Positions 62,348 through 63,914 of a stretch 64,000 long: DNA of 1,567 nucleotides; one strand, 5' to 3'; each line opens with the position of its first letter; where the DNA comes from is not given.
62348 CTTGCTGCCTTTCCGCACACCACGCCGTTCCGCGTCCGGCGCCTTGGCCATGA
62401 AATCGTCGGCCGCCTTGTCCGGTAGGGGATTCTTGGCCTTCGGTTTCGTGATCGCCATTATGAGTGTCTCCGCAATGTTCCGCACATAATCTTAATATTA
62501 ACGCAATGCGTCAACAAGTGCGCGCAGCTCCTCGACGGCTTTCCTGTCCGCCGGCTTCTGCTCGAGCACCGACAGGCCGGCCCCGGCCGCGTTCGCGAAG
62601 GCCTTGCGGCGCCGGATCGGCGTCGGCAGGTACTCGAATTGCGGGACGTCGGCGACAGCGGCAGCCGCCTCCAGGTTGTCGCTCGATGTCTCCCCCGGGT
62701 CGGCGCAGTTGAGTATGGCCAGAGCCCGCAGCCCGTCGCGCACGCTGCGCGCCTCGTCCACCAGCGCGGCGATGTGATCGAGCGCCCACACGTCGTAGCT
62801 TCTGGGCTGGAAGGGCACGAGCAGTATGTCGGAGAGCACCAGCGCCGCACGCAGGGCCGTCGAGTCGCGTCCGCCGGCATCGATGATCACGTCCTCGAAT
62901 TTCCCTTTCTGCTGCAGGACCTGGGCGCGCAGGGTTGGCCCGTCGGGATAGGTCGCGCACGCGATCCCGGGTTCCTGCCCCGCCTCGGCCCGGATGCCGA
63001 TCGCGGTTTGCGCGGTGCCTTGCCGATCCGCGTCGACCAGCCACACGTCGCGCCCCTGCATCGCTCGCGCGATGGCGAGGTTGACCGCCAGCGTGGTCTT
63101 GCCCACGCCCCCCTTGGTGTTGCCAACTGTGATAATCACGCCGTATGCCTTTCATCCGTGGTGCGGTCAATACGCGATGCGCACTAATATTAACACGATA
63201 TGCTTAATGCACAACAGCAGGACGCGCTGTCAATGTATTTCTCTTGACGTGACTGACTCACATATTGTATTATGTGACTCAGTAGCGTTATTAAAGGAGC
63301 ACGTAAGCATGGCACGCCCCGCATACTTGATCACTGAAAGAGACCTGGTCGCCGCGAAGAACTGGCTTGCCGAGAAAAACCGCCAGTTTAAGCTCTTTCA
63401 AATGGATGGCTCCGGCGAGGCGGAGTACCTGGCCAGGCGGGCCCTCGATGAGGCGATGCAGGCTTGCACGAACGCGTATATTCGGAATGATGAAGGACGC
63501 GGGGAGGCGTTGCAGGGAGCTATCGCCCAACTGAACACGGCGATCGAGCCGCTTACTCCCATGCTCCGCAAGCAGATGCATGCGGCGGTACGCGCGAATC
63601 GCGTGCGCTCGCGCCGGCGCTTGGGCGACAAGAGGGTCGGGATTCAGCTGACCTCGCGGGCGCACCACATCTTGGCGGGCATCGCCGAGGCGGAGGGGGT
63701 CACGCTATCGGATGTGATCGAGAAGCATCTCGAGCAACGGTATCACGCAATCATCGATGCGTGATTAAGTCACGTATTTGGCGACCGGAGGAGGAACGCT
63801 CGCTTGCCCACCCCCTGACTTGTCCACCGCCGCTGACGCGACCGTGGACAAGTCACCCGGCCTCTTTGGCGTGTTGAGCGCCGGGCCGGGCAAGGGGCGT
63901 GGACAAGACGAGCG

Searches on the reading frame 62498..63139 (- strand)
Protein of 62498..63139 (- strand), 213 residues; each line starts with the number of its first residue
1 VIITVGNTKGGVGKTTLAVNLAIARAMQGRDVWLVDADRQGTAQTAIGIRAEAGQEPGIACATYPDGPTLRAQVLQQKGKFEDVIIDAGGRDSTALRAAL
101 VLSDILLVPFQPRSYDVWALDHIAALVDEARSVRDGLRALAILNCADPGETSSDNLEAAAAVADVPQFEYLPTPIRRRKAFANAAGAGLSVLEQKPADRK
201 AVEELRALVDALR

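Call 5: search_protein_families(library=pfam, proteins=[window:62498-63139:-], max_evalue=1)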
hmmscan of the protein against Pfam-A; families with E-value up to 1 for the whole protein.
window:62498-63139:- (213 aa): 12 families
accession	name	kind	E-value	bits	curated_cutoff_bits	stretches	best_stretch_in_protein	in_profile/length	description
PF13614.12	AAA_31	-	7.2e-18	65.6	27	2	2-53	3-54/177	AAA domain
PF01656.29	CbiA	-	3.7e-14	53.2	25.4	1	3-189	1-123/125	CobQ/CobB/MinD/ParA nucleotide binding domain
PF09140.17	MipZ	-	1.1e-10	41.7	20.7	2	2-60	2-61/262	ATPase MipZ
PF10609.15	ParA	-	1.7e-08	34.6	27.1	1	2-44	5-47/246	NUBPL iron-transfer P-loop NTPase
PF07015.17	VirC1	-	0.00025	20.9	24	1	2-194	3-195/231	VirC1 protein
PF13481.12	AAA_25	-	0.0011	19.1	27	1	9-37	41-66/195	AAA domain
PF06564.18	CBP_BcsQ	-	0.0034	17.4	21.3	1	2-39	3-40/234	Cellulose biosynthesis protein BcsQ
PF02374.21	ArsA_ATPase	-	0.0042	16.8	24.3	1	8-38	8-38/305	Anion-transporting ATPase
PF00448.28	SRP54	-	0.02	15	22.7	1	10-94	10-97/196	SRP54-type protein, GTPase domain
PF00142.24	Fer4_NifH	-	0.038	13.9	25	1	8-40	7-39/271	4Fe-4S iron sulfur cluster binding proteins, NifH/frxC family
PF20720.3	nSTAND3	-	0.29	11.2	27.2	1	10-33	26-49/155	Novel STAND NTPase 3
PF19956.5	EAD2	-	0.4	11.4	23.8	1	102-160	23-80/81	Effector-associated domain 2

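Call 12: search_protein_families(library=ncbifam, proteins=[window:62498-63139:-], max_evalue=1)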
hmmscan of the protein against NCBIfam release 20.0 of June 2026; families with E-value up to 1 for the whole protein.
window:62498-63139:- (213 aa): 30 families (the best 25 are shown)
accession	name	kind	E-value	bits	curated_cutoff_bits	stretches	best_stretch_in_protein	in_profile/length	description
NF041546.1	ParA_partition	equivalog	9.6e-47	159.2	180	1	2-210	1-202/203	ParA family partition ATPase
TIGR03371.1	cellulose_yhjQ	equivalog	3.3e-12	46.4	157.85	2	2-53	3-54/246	cellulose biosynthesis protein BcsQ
TIGR01969.1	minD_arch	subfamily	1.2e-07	31.1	201.75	1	1-38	1-38/251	cell division ATPase MinD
TIGR01968.1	minD_bact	equivalog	1.5e-07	31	212.9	1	2-38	3-39/261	septum site-determining protein MinD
NF008669.0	PRK11670.1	equivalog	1.6e-07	30.5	348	1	2-43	109-150/369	iron-sulfur cluster carrier protein ApbC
NF041136.1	MrpORP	equivalog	4.4e-07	29.5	450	1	3-43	8-48/365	iron-sulfur cluster carrier protein MrpORP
NF053622.1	ATPseBagAMYCTU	equivalog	7.7e-07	28.8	400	1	8-45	14-52/325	ATPase BagA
TIGR03453.1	partition_RepA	equivalog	2.8e-06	26.4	348.45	1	2-52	106-156/387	plasmid partitioning protein RepA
NF047398.1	AAA_KGGVGR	domain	7e-06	26.5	90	1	2-38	4-40/190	KGGVGR-motif variant AAA ATPase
NF053621.1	ATPseBagBMYCTU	equivalog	1.1e-05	24.7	521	1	4-92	15-102/371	ATPase BagB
NF041283.1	PrgP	equivalog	3.1e-05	23.4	400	1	2-47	4-50/297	ParA superfamily DNA segregation protein PrgP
NF010443.0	PRK13869.1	subfamily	4.6e-05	22.4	446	1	2-53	123-174/405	plasmid-partitioning protein RepA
NF010423.0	PRK13849.1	equivalog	0.00013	21.4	313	1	2-194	3-195/231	conjugal transfer ATPase VirC1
TIGR04291.1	arsen_driv_ArsA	equivalog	0.00016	20.5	650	1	9-38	328-357/565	arsenical pump-driving ATPase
TIGR01007.1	eps_fam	subfamily_domain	0.00031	20.4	108.05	1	3-44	20-61/204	polysaccharide biosynthesis tyrosine autokinase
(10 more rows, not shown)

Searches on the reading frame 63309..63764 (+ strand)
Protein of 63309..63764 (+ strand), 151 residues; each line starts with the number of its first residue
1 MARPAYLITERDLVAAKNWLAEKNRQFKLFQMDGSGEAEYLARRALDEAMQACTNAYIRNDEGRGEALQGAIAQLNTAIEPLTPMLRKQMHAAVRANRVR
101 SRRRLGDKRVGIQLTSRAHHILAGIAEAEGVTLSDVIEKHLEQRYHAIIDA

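Call 5: search_protein_families(library=pfam, proteins=[window:63309-63764:+], max_evalue=1)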
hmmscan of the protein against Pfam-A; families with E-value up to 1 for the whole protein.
window:63309-63764:+ (151 aa): 1 family
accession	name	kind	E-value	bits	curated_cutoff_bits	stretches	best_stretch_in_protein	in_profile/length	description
PF10723.15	RepB-RCR_reg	-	0.19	12.2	21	1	100-144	32-76/81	Replication regulatory protein RepB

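Call 12: search_protein_families(library=ncbifam, proteins=[window:63309-63764:+], max_evalue=1)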
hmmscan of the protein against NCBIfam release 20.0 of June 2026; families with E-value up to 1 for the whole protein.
window:63309-63764:+ (151 aa): 6 families
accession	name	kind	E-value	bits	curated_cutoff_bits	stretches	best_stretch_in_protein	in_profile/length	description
NF003471.1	PRK05097.1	equivalog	0.00064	19.8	165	1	81-144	61-126/148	macrodomain Ter protein MatP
NF008671.0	PRK11675.1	equivalog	0.0014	19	62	1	86-145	29-88/95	LexA regulated protein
NF010256.0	PRK13702.1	subfamily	0.0042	17.1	87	1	90-145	24-79/85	replication regulatory protein RepA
NF041793.1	ORF56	equivalog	0.044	13.9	50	1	114-137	7-30/39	ORF56 family plasmid copy control protein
NF049926.2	IS4_FS_Nterm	equivalog_domain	0.058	13.1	27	1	104-139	12-43/58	IS4/Tn5 family transposase DNA-binding protein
TIGR01728.1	SsuA_fam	subfamily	0.085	12.1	163.5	1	104-143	100-139/290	aliphatic sulfonate ABC transporter substrate-binding protein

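Call 13: search_protein_families(library=phrogs, proteins=[window:63309-63764:+], max_evalue=0.1)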
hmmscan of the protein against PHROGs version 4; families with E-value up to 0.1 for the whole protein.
window:63309-63764:+ (151 aa): 1 family
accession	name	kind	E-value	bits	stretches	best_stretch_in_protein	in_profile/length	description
phrog_876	-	transcription regulation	0.032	14.7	1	103-145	63-105/239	transcriptional repressor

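Call 14: search_protein_families(library=padloc, proteins=[window:63309-63764:+], max_evalue=0.1)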
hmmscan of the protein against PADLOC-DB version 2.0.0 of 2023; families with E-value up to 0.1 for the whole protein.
window:63309-63764:+ (151 aa): 0 families
